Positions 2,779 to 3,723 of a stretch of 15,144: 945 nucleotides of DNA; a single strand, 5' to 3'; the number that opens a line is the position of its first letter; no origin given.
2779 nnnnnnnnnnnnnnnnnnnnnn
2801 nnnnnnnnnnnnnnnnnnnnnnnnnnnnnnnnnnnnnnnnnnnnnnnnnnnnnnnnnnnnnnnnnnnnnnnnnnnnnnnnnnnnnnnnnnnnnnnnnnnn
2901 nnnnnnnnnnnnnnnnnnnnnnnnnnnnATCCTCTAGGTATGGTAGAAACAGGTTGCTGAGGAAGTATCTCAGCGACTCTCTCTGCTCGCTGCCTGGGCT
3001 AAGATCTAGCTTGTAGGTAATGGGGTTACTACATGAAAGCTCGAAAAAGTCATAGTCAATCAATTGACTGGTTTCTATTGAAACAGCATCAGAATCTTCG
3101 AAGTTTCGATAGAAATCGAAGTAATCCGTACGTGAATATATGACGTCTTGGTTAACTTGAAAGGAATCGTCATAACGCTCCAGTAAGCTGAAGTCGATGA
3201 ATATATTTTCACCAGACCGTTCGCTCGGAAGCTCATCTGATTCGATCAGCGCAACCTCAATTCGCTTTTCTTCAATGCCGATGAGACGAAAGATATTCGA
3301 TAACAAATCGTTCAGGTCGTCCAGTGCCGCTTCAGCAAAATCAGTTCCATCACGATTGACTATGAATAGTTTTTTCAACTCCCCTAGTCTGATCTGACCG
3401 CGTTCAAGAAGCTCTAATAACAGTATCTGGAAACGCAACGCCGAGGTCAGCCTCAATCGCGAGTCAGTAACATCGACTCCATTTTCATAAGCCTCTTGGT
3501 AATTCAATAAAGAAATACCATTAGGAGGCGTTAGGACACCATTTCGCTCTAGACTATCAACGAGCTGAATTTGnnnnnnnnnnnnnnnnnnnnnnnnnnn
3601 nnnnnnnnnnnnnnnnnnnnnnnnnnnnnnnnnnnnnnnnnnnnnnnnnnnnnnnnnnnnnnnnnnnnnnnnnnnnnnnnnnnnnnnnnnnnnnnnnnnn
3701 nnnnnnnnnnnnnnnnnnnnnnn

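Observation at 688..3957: RecQ-like helicase fused to a DUF559 nuclease-like domain, with a long unassigned C-terminal region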

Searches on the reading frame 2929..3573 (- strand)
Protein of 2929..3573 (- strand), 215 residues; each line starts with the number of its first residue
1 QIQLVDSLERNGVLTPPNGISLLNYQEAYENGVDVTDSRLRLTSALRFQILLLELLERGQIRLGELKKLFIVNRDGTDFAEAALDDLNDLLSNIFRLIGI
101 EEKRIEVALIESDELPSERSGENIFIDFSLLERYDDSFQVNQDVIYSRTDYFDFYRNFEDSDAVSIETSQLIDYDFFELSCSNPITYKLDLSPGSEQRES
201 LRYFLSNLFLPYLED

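Call 61: search_solved_structures(query=A4, max_evalue=10)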
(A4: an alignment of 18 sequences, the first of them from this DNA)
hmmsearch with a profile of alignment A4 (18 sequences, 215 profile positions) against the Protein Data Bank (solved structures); distinct sequences matched with E-value up to 10: 0.

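Call 62: search_protein_families(library=pfam, alignment_id=A4, max_evalue=1)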
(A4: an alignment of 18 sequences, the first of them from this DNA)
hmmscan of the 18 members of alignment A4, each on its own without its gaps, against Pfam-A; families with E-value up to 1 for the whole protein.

A. member 1, seq(215 aa): 0 families

B. families by the number of members that match (of 18 scanned): 14 families
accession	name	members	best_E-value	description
PF24490.1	DUF7585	1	0.0067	Domain of unknown function (DUF7585)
PF22963.3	Ig_NUP210_3rd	1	0.033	NUP210 Ig-like domain 3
PF21433.2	M3K_C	1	0.035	Mevalonate-3-kinase, C-terminal domain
PF06304.16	DUF1048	1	0.046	Protein of unknown function (DUF1048)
PF06926.16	Rep_Org_C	1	0.075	Putative replisome organiser protein C-terminus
PF18536.7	DUF5623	1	0.089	Domain of unknown function (DUF5623)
PF25082.1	GIPC1_GH2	1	0.098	GIPC1-3 GH2 domain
PF08350.17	FilR1_middle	1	0.11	Methanogenesis regulatory protein FilR1, middle domain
PF14504.11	CAP_assoc_N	1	0.15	CAP-associated N-terminal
PF00563.25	EAL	1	0.16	EAL domain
PF17157.10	GAPES4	1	0.17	Gammaproteobacterial periplasmic sensor domain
PF00599.22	Flu_M2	1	0.18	Influenza Matrix protein (M2)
PF23577.1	LysM_RLK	1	0.2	LysM domain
PF18875.5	AF4_int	1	0.64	AF4 interaction motif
